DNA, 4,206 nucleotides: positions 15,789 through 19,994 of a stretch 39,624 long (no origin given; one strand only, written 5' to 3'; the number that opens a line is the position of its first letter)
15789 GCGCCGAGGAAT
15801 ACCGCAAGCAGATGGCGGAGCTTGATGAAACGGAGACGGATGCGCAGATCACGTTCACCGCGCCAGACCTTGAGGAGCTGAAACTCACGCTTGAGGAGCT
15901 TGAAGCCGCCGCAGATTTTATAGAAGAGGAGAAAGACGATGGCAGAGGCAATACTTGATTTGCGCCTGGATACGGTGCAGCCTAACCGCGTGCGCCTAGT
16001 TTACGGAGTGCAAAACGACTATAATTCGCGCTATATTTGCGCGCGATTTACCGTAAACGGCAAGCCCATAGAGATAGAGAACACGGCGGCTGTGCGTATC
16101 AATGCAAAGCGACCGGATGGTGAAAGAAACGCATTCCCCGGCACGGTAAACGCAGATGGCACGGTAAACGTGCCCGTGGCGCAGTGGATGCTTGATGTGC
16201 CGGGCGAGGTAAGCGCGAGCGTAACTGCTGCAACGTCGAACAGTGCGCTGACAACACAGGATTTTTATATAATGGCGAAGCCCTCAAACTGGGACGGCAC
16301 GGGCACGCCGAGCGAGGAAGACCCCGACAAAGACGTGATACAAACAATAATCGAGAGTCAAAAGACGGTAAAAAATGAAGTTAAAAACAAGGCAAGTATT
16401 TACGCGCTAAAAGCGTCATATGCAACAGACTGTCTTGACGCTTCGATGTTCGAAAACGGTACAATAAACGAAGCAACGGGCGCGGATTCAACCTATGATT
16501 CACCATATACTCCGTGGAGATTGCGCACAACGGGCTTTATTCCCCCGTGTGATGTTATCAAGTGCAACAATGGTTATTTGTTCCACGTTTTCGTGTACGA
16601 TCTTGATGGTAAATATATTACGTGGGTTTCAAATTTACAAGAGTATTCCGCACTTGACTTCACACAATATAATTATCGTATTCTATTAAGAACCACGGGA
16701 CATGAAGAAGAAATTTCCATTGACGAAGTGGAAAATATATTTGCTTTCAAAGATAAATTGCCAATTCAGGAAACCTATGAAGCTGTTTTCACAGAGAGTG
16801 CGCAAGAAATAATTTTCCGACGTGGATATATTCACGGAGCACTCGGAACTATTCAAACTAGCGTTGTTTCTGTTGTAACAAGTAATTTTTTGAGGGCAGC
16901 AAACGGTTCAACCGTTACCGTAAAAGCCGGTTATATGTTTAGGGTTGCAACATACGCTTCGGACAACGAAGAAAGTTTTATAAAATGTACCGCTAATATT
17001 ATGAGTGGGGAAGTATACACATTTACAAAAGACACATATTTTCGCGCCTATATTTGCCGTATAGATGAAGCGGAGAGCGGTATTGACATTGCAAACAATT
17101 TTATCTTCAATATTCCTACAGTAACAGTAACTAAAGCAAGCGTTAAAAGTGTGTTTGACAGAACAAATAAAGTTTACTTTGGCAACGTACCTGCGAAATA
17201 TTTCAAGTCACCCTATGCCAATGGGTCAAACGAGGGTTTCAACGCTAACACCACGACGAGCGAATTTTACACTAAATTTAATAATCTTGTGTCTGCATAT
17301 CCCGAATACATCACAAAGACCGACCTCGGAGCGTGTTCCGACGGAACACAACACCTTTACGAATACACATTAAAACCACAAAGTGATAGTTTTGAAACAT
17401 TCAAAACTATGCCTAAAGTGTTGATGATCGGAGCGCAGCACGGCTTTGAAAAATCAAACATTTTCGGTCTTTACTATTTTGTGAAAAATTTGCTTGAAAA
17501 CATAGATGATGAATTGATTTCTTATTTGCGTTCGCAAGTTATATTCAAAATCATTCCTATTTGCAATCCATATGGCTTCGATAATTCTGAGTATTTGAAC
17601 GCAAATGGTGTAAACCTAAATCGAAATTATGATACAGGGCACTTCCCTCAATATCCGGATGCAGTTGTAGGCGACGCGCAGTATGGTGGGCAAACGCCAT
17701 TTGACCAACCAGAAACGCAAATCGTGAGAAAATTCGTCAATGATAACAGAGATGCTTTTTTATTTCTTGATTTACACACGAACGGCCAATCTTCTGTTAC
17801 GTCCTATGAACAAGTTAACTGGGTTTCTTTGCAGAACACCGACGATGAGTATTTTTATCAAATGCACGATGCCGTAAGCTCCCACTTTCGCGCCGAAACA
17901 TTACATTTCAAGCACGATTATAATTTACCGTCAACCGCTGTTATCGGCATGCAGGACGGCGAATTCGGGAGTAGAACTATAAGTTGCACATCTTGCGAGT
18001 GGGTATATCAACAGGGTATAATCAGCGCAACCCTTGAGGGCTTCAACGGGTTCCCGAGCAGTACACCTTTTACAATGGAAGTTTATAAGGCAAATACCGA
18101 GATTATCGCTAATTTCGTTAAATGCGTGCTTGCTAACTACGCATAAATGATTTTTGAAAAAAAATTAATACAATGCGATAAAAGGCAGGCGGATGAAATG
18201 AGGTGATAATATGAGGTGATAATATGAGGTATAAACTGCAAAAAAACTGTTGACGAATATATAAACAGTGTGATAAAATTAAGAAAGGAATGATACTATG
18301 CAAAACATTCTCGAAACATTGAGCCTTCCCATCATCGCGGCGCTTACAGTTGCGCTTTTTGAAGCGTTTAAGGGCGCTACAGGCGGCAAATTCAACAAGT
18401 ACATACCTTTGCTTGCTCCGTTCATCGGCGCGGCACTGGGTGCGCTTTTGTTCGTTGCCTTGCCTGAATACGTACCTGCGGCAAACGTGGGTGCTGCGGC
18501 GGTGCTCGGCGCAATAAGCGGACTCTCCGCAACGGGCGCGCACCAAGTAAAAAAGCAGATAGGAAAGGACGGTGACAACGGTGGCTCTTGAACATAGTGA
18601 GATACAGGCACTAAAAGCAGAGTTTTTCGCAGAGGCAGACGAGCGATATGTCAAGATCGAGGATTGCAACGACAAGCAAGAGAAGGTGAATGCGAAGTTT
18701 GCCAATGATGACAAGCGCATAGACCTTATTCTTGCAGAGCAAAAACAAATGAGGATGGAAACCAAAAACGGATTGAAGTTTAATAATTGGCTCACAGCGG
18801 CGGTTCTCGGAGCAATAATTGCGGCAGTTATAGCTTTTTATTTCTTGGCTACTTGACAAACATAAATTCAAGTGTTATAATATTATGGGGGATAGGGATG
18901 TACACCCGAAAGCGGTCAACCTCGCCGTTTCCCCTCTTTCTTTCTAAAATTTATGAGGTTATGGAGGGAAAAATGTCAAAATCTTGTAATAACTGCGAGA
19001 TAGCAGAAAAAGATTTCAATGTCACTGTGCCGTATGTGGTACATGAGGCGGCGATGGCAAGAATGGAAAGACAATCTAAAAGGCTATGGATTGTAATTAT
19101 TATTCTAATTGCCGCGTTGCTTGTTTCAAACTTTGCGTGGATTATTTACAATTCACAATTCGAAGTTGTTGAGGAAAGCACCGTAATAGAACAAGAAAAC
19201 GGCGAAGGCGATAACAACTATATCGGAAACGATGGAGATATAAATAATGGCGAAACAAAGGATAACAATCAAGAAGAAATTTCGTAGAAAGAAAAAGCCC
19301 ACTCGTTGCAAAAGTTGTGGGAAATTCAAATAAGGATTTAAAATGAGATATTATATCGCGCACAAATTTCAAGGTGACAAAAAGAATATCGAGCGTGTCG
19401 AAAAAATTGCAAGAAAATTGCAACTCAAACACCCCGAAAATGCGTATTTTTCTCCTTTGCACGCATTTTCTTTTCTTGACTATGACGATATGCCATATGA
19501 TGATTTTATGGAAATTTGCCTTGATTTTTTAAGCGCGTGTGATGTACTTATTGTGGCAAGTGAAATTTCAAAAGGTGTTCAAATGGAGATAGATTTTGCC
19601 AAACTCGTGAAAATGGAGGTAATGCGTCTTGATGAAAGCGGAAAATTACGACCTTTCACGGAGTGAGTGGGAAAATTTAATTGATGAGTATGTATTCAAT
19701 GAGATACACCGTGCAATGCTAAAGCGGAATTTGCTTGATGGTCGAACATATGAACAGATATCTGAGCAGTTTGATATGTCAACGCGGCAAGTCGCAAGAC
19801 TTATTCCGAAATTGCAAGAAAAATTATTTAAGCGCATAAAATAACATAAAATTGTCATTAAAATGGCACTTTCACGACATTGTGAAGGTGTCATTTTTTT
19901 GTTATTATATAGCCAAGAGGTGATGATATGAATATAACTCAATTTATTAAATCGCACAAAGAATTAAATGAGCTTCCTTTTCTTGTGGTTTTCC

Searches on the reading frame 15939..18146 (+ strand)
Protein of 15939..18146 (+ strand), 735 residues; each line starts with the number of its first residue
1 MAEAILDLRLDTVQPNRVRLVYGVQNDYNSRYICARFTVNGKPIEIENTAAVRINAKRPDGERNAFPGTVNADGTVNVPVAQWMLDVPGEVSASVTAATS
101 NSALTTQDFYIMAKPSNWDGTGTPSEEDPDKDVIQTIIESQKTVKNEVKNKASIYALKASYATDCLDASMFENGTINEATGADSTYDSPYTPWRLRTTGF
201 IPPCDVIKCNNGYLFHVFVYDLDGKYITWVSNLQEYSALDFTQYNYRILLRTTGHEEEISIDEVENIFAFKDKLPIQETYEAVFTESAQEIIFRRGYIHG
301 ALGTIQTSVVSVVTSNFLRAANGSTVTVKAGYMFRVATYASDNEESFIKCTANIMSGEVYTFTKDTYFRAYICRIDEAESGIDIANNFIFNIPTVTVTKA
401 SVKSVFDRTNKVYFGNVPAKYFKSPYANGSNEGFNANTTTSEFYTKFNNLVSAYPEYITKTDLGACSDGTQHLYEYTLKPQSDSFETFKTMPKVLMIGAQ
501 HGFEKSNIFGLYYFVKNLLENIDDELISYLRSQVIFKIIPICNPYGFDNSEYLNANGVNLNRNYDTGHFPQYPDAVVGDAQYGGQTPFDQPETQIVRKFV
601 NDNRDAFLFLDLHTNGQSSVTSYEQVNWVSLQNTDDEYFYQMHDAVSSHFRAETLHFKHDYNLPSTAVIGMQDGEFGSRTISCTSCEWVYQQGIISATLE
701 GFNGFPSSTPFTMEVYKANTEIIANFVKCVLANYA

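Call 16: search_protein_families(library=phrogs, proteins=[window:15939-18146:+], max_evalue=0.001)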
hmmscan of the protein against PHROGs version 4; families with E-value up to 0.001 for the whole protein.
window:15939-18146:+ (735 aa): 1 family
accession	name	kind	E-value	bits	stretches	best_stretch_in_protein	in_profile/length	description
phrog_4722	-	other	1.7e-23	83.9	1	415-614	128-322/622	zinc carboxypeptidase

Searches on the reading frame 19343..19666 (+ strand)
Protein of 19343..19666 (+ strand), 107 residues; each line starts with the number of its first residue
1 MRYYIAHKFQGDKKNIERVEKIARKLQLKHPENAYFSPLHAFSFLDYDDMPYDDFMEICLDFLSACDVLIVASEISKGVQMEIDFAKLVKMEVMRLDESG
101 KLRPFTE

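Call 12: search_protein_families(library=ncbifam, proteins=[window:19343-19666:+], max_evalue=1)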
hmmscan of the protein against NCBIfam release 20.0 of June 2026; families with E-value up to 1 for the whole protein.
window:19343-19666:+ (107 aa): 1 family
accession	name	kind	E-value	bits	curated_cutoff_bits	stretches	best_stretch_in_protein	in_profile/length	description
TIGR02209.1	ftsL_broad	equivalog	0.14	12.1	42.45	1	14-33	58-78/85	cell division protein FtsL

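Call 16: search_protein_families(library=phrogs, proteins=[window:19343-19666:+], max_evalue=0.001)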
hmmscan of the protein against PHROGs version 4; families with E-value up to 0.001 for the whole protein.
window:19343-19666:+ (107 aa): 1 family
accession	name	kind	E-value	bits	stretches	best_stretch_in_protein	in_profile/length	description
phrog_355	-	DNA, RNA and nucleotide metabolism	1.4e-14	55.2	1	1-102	75-178/249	nucleoside 2-deoxyribosyltransferase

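Call 70: search_protein_families(library=padloc, proteins=[window:19343-19666:+], max_evalue=1)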
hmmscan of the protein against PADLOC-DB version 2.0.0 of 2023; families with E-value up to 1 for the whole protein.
window:19343-19666:+ (107 aa): 0 families

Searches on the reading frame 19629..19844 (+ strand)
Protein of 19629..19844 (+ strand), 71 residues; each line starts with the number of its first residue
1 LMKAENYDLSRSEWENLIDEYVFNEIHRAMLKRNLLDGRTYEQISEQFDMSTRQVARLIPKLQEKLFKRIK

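Call 12: search_protein_families(library=ncbifam, proteins=[window:19629-19844:+], max_evalue=1)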
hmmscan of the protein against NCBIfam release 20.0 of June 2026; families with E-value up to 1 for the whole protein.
window:19629-19844:+ (71 aa): 6 families
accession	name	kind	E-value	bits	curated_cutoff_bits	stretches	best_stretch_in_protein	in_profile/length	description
TIGR02937.1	sigma70-ECF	superfamily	0.00019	21.1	42.9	1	25-68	120-163/165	sigma-70 family RNA polymerase sigma factor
NF006146.0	PRK08295.1-3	equivalog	0.014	14.9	414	1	15-67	156-206/218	RNA polymerase factor sigma-70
NF008889.0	PRK11924.1-1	subfamily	0.034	13.8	181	1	29-61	127-158/173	RNA polymerase sigma factor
TIGR02859.1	spore_sigH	equivalog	0.037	13.5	294.8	1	21-68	149-195/198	RNA polymerase sporulation sigma factor SigH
TIGR03001.1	Sig-70_gmx1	subfamily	0.056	12.8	154.6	1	24-71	163-210/244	RNA polymerase sigma-70 factor, Myxococcales family 1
NF048019.1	IS256_Zn_var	equivalog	0.064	12.5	150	1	30-66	41-77/304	IS256 family transposase, variant Zn-binding type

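Call 16: search_protein_families(library=phrogs, proteins=[window:19629-19844:+], max_evalue=0.001)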
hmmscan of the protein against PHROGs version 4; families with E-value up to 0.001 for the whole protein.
window:19629-19844:+ (71 aa): 0 families

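Call 70: search_protein_families(library=padloc, proteins=[window:19629-19844:+], max_evalue=1)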
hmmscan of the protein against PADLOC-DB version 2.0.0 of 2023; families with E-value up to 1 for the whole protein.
window:19629-19844:+ (71 aa): 0 families
